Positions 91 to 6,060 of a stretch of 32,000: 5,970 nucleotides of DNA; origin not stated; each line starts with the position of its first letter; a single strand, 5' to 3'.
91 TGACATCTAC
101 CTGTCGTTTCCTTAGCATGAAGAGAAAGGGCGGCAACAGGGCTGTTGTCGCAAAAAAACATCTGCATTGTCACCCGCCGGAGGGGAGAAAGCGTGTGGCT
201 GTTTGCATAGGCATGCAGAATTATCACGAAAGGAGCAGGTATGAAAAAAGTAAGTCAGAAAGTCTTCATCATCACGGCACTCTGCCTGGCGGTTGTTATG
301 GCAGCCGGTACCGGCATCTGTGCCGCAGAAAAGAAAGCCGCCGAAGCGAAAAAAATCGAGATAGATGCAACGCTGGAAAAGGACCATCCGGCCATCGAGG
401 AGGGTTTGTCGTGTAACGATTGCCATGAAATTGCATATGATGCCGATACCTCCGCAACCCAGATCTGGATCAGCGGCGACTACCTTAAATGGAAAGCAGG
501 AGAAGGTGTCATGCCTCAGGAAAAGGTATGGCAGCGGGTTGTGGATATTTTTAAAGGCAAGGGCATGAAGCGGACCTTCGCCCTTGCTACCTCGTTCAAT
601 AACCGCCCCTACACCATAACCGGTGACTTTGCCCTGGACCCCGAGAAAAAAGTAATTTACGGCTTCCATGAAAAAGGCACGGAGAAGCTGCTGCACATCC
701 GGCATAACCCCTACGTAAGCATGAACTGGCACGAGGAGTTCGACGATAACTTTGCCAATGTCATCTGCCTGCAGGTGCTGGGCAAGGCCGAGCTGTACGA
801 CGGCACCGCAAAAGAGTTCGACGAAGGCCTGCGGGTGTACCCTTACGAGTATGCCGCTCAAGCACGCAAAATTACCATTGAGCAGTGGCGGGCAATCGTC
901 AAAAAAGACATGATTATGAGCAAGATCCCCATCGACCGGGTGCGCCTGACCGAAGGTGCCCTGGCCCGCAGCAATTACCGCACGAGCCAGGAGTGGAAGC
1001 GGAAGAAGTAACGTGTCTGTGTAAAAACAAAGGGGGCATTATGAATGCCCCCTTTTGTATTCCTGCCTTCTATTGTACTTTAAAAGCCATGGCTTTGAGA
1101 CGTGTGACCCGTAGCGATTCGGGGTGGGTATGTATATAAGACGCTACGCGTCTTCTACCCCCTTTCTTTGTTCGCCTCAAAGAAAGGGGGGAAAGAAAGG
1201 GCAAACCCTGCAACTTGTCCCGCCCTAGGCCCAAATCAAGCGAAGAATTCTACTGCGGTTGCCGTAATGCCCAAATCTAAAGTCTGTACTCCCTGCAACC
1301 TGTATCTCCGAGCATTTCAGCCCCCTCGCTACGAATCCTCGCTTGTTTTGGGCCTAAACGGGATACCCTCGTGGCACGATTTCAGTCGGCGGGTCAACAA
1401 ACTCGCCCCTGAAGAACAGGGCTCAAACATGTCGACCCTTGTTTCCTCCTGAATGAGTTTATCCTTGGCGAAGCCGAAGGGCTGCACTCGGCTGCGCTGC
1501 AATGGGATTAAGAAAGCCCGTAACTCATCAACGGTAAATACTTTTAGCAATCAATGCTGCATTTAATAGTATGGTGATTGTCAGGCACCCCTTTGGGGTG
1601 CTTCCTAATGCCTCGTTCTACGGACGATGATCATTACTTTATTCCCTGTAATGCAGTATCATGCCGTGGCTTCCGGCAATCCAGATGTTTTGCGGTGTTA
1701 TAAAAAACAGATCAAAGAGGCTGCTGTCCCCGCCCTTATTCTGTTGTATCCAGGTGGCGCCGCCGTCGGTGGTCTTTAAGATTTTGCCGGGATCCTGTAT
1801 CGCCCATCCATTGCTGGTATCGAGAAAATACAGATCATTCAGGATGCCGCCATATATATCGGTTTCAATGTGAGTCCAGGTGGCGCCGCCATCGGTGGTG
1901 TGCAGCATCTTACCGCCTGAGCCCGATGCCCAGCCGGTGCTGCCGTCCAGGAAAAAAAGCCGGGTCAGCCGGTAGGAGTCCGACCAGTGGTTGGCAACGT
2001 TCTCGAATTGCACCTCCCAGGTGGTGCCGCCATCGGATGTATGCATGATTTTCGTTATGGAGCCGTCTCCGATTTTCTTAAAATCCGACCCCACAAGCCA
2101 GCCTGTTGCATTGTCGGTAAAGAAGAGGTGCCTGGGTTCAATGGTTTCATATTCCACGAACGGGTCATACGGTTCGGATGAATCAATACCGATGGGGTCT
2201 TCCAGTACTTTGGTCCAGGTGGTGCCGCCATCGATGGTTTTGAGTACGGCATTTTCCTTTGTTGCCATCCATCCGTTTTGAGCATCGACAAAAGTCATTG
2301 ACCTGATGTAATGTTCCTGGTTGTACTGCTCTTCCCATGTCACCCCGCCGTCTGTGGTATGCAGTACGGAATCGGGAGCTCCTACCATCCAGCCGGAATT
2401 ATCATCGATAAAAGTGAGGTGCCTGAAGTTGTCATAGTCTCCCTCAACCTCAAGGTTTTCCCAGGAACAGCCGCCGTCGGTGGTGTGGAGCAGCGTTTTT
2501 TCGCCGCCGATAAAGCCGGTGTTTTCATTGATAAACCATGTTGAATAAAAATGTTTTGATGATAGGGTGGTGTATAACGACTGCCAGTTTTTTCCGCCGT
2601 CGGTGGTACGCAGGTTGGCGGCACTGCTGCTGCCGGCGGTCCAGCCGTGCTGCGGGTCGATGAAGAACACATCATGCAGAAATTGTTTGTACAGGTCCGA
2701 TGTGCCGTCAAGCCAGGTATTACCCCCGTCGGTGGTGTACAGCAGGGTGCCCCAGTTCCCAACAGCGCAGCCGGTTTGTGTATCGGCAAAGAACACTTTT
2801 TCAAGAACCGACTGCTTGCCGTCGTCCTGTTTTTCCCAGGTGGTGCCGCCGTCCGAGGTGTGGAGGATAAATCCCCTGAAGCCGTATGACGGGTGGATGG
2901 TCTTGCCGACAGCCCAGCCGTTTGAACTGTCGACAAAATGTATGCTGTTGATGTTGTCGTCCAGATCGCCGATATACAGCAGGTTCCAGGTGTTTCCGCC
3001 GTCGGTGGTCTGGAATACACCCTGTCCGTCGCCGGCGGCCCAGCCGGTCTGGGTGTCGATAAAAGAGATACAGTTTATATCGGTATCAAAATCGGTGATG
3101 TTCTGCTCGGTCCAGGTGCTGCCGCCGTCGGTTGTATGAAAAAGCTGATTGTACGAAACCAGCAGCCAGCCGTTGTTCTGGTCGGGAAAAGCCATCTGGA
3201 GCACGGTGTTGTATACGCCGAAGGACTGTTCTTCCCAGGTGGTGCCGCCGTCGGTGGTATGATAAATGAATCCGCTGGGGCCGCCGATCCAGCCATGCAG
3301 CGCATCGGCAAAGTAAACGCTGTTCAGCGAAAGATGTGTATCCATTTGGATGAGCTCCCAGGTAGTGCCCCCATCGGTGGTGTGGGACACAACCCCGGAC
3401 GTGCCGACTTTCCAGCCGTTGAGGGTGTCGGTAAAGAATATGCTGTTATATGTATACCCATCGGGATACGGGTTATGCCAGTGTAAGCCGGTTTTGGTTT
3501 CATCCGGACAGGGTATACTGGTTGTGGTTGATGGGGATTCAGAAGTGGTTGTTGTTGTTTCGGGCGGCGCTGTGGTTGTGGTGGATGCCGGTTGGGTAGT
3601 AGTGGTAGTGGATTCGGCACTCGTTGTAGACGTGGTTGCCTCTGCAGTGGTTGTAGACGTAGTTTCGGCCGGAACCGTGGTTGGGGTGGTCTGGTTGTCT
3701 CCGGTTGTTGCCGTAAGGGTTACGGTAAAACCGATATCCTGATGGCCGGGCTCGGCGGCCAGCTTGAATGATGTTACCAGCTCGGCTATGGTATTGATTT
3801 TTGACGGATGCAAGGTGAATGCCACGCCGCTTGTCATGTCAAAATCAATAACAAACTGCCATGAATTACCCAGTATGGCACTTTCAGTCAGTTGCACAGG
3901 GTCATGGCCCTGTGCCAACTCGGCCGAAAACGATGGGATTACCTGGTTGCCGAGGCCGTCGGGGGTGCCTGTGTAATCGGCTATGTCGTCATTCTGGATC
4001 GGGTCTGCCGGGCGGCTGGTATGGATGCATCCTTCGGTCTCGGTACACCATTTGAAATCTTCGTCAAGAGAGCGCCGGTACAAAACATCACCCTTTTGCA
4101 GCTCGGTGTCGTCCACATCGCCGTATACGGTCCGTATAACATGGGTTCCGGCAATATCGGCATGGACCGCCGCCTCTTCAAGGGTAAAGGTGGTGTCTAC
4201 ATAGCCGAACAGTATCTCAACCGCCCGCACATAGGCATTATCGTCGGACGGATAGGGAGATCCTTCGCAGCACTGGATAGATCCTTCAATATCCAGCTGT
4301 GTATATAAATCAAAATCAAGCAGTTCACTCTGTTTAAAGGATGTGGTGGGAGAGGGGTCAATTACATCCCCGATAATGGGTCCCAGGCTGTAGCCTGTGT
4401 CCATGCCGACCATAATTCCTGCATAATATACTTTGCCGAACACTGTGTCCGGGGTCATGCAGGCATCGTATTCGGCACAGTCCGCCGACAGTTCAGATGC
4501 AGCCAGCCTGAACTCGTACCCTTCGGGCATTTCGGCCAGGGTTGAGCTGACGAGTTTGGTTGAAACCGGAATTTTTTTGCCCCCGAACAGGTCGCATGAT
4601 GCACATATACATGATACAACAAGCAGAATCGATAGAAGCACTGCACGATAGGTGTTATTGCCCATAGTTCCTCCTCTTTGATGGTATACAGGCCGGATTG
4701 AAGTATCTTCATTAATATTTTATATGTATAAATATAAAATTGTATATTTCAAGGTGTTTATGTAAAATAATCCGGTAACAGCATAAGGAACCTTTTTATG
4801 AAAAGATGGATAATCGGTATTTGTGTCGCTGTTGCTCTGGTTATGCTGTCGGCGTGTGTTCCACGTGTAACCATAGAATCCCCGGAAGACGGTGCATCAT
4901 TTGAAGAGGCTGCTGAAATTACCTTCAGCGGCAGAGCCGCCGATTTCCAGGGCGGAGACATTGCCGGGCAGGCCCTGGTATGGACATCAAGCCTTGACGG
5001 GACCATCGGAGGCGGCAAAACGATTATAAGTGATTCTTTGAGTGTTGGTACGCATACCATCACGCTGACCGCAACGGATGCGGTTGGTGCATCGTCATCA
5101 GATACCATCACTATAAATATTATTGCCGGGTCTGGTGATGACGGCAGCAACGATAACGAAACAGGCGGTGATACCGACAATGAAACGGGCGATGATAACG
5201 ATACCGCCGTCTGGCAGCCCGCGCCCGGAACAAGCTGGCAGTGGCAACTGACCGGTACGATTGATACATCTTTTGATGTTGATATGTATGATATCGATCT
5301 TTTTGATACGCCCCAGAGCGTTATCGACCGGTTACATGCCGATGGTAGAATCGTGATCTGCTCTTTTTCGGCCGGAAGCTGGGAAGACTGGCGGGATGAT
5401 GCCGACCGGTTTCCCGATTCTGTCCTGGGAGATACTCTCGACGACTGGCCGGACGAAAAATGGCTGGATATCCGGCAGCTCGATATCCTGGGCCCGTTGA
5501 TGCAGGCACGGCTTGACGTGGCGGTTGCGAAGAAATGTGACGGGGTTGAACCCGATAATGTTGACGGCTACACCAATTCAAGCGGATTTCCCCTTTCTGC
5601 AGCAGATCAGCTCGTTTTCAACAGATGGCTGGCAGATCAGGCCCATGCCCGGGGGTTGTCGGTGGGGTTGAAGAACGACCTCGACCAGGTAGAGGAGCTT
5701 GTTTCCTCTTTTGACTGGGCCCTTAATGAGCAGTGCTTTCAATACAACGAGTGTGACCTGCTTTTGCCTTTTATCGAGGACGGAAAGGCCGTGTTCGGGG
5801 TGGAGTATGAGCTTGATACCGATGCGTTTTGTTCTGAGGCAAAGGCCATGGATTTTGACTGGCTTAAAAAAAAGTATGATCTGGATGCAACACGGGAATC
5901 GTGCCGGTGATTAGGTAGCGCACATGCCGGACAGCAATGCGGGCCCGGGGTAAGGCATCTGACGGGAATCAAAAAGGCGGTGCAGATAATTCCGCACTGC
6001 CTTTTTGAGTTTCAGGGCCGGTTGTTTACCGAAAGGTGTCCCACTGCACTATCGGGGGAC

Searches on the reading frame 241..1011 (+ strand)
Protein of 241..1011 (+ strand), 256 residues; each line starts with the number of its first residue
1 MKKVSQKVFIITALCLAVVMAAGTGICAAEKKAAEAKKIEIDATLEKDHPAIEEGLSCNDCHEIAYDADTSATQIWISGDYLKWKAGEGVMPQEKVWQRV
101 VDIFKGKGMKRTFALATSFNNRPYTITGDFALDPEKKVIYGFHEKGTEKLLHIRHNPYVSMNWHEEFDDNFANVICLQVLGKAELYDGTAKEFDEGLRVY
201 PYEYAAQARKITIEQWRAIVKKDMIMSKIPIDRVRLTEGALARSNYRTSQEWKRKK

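Call 31: search_protein_families(library=pfam, proteins=[window:241-1011:+], max_evalue=0.001)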
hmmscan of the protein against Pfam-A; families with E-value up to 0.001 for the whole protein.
window:241-1011:+ (256 aa): 1 family
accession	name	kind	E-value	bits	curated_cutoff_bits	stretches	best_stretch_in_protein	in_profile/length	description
PF01243.27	PNPOx_N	-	1.5e-06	29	28.1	1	111-221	13-105/120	Pyridoxamine 5'-phosphate oxidase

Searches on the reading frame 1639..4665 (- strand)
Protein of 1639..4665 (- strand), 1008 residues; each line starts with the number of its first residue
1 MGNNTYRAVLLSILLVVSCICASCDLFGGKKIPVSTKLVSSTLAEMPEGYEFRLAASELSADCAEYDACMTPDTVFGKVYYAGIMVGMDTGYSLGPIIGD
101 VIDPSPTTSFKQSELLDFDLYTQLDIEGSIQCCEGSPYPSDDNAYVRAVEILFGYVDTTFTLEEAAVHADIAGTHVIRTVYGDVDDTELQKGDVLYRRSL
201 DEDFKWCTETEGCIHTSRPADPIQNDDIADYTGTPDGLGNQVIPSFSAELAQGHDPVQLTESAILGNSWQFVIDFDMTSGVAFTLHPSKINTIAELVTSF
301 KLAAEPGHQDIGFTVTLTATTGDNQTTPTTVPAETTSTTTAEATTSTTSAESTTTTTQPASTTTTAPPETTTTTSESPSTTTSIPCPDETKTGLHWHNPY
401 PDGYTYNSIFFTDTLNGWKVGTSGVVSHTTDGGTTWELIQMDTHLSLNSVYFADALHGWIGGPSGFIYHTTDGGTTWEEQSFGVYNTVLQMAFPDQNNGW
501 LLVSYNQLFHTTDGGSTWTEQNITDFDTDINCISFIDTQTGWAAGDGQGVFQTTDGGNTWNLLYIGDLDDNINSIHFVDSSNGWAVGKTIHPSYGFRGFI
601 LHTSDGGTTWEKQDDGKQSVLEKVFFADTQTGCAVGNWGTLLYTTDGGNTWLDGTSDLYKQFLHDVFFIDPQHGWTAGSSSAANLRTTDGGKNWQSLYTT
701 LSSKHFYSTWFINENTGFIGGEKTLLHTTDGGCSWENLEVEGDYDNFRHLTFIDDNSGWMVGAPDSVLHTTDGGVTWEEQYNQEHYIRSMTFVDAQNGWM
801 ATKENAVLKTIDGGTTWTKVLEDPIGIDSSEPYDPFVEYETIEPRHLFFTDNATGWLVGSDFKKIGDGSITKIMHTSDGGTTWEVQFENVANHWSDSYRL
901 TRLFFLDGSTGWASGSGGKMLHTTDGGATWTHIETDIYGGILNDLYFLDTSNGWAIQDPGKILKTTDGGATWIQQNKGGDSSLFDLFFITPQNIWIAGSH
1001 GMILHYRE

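Call 31: search_protein_families(library=pfam, proteins=[window:1639-4665:-], max_evalue=0.001)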
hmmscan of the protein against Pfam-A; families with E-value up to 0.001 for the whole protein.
window:1639-4665:- (1008 aa): 2 families
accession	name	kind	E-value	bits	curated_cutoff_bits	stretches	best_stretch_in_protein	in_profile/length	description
PF14870.12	PSII_BNR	-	1.4e-65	222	27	7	476-563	8-97/303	Photosynthesis system II assembly factor YCF48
PF02012.26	BNR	-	1.8e-11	42.7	27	0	468-478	1-11/12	BNR/Asp-box repeat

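Call 74: find_encoding_contigs(protein=window:1639-4665:-, flank=10000, max_places=3)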
Protein window:1639-4665:- (1008 aa): no gene with exactly this product is on record in the collection.

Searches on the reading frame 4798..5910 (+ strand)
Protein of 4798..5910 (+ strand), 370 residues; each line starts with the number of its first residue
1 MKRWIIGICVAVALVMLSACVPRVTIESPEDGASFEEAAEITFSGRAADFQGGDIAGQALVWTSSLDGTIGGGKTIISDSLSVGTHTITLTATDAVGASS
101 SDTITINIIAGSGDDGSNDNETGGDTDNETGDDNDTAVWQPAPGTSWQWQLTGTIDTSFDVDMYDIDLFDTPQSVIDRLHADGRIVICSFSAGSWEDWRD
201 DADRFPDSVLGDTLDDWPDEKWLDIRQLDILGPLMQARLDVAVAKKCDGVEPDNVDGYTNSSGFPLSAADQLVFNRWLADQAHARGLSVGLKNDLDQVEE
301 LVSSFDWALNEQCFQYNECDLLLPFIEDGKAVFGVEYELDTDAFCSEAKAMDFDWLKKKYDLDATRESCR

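Call 31: search_protein_families(library=pfam, proteins=[window:4798-5910:+], max_evalue=0.001)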
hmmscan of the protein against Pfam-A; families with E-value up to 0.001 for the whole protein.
window:4798-5910:+ (370 aa): 3 families
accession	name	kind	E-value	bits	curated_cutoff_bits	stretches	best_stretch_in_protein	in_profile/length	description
PF03537.19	Glyco_hydro_114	-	6.1e-87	291.1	27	1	146-363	1-228/231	Glycoside-hydrolase family GH114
PF00801.26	PKD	-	2e-05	24.9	23.5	1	34-103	10-76/80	PKD domain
PF17957.7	Big_7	-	0.00011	23.2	24.1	0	22-105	1-69/70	Bacterial Ig domain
